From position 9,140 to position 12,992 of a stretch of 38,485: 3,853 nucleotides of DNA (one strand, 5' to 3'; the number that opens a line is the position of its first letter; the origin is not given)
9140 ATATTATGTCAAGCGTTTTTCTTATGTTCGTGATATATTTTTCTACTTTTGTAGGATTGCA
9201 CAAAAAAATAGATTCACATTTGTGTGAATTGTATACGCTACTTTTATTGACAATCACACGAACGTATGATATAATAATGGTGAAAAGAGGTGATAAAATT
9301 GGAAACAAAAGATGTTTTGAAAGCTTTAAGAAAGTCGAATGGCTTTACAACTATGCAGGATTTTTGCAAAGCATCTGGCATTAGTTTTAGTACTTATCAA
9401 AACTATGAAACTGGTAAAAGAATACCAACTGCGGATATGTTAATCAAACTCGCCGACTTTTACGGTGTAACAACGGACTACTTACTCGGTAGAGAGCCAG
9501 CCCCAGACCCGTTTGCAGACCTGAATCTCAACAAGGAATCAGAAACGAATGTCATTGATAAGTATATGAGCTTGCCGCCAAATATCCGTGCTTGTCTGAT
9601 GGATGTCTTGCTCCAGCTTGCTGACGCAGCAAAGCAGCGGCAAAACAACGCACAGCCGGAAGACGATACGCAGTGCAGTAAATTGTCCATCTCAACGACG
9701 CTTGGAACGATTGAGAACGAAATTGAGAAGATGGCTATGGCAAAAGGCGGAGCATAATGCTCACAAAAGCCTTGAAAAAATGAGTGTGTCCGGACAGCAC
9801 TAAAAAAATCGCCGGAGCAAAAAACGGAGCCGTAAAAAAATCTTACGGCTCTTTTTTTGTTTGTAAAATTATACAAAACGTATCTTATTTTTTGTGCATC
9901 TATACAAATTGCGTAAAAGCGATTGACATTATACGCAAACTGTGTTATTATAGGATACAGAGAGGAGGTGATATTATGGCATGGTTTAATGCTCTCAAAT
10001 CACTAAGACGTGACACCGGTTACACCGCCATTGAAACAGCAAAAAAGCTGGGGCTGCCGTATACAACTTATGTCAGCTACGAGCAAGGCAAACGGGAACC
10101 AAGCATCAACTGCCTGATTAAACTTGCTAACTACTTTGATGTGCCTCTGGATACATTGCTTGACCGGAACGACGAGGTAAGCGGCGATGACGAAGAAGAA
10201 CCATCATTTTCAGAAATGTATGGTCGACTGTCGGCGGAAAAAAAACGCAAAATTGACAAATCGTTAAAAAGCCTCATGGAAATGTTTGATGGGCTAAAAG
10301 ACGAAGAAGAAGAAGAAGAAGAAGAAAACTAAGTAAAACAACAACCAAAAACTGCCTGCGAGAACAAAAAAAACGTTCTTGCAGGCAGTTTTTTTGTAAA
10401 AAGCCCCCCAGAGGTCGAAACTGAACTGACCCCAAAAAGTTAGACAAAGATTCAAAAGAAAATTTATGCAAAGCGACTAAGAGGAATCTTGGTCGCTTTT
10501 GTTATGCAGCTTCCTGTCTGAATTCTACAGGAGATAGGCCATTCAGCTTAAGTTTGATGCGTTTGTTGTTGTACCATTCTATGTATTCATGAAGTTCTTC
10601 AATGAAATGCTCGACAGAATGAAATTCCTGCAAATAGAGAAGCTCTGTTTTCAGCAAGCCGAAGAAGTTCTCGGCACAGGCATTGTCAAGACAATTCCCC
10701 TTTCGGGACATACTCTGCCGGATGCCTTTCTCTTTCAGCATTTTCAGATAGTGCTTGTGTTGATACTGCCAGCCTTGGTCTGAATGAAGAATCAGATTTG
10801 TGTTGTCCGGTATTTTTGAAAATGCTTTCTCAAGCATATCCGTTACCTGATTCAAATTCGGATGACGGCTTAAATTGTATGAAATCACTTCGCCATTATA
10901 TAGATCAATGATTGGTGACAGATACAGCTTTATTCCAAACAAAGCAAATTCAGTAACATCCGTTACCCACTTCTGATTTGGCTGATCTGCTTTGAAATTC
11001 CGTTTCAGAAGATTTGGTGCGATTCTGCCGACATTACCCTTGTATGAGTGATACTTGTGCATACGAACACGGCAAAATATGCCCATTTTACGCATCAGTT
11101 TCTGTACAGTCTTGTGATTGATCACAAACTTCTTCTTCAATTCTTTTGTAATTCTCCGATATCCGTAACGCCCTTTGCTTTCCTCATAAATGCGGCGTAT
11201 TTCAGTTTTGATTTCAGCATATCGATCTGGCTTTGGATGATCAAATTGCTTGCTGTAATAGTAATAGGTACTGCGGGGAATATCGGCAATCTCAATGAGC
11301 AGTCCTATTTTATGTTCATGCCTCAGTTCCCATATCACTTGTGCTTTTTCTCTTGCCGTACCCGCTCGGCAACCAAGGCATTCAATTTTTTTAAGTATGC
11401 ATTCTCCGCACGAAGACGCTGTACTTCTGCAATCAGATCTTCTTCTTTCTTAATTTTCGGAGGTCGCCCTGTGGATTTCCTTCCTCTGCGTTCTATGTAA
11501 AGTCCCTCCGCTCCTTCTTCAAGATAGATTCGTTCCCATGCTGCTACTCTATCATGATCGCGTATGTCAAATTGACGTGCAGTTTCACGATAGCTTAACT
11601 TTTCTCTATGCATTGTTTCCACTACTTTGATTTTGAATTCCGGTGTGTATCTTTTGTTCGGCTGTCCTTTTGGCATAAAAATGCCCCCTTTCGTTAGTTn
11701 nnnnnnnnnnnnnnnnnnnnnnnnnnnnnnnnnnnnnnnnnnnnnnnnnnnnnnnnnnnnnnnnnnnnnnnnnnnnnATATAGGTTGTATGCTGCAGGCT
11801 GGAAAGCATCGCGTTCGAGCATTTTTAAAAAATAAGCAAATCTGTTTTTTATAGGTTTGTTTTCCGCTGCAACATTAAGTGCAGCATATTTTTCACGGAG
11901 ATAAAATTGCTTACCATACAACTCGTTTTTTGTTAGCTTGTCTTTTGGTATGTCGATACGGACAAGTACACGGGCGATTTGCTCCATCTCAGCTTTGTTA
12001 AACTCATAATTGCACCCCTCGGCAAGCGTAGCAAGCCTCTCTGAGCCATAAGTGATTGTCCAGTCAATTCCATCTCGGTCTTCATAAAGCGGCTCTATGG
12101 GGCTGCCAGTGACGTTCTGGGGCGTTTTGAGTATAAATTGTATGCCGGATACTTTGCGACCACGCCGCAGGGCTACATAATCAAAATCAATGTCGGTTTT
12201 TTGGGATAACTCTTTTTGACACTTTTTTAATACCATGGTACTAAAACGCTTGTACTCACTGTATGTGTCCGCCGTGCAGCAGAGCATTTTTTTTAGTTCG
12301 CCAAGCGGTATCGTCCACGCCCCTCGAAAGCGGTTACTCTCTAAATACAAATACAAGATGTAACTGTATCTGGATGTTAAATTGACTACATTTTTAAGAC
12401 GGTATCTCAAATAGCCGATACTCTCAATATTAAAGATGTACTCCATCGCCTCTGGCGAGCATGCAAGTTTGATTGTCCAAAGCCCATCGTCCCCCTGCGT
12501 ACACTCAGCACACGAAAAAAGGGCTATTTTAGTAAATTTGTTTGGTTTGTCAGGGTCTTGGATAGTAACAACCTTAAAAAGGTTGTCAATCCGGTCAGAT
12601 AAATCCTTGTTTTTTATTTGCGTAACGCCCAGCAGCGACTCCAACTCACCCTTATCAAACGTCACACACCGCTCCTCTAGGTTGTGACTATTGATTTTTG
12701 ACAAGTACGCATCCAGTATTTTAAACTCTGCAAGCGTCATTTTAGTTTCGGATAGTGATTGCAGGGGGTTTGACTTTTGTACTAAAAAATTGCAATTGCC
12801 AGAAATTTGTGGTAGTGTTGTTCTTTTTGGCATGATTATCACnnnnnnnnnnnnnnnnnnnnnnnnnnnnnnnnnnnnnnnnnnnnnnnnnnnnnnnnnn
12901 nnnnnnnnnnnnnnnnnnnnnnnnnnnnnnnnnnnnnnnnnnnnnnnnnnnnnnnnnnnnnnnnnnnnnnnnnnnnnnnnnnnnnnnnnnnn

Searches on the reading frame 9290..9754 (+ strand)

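Call 116: search_protein_families(library=pfam, proteins=[window:9290-9754:+], max_evalue=0.01)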
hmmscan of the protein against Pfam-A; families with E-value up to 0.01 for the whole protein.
window:9290-9754:+ (155 aa): 4 families
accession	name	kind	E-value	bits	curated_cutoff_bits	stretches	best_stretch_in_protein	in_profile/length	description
PF01381.28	HTH_3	-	4.3e-15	55.9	23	1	10-65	1-55/55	Helix-turn-helix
PF12844.13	HTH_19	-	2.2e-10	40.8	30.2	1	10-66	4-59/64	Helix-turn-helix domain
PF13560.12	HTH_31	-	5.5e-09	36.6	27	1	9-62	5-58/64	Helix-turn-helix domain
PF13443.12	HTH_26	-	0.0036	18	22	1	10-70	2-62/63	Cro/C1-type HTH DNA-binding domain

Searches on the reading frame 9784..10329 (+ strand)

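Call 65: search_protein_families(library=pfam, proteins=[window:9784-10329:+], max_evalue=0.001)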
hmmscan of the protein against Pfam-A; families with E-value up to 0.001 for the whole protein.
window:9784-10329:+ (182 aa): 3 families
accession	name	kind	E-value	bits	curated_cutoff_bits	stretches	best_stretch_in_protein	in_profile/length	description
PF01381.28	HTH_3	-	3.2e-11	43.5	23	1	71-125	1-55/55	Helix-turn-helix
PF12844.13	HTH_19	-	4.1e-08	33.5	30.2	1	70-131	3-64/64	Helix-turn-helix domain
PF13560.12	HTH_31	-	2.2e-05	25.1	27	1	71-123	6-59/64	Helix-turn-helix domain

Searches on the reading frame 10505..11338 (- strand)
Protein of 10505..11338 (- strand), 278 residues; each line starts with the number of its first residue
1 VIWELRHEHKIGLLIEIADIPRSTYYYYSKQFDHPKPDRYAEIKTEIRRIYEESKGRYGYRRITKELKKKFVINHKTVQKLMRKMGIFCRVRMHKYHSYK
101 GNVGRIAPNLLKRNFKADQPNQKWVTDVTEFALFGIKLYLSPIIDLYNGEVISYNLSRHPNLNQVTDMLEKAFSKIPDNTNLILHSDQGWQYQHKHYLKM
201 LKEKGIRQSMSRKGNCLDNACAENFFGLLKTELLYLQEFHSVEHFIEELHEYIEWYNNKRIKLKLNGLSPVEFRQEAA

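Call 65: search_protein_families(library=pfam, proteins=[window:10505-11338:-], max_evalue=0.001)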
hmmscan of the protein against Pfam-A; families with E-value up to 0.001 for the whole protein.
window:10505-11338:- (278 aa): 5 families
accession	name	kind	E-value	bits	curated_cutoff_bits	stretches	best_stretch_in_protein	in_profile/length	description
PF00665.32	rve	-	1e-25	90.4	32.6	1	118-216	2-102/102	Integrase core domain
PF13333.12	rve_2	-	4.5e-21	75.2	22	1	223-276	1-54/56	Integrase core domain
PF13276.12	HTH_21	-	3.6e-19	69.2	28.1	1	42-93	5-58/60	HTH-like domain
PF13683.12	rve_3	-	2.4e-12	46.9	26.5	1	205-270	2-67/67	Integrase core domain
PF13610.12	DDE_Tnp_IS240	-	5.5e-05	23.8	27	1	123-244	3-121/139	DDE domain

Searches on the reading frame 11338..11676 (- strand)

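Call 65: search_protein_families(library=pfam, proteins=[window:11338-11676:-], max_evalue=0.001)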
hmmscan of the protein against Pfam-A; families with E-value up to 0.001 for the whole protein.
window:11338-11676:- (113 aa): 4 families
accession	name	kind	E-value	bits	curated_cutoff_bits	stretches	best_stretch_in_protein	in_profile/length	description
PF13518.12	HTH_28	-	1e-08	35.5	25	1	14-67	1-52/52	Helix-turn-helix domain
PF01527.26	HTH_Tnp_1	-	1.8e-06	28.5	24.1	1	7-93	4-75/75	Transposase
PF13565.12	HTH_32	-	2.9e-05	25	33.7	0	44-93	2-45/73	Homeodomain-like domain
PF09607.16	BrkDBD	-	0.001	19.4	23.4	0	9-49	5-47/58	Brinker DNA-binding domain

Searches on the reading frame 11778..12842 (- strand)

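Call 65: search_protein_families(library=pfam, proteins=[window:11778-12842:-], max_evalue=0.001)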
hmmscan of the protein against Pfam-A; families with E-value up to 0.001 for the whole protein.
window:11778-12842:- (355 aa): 2 families
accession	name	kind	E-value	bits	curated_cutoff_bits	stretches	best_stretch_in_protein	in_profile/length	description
PF01051.27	Rep3_N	-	1.7e-19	71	22.4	1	21-167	2-140/141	Initiator Replication protein, WH1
PF21205.3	Rep3_C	-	5.8e-15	55.7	21.1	1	182-236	4-57/59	Initiator Rep protein, WH2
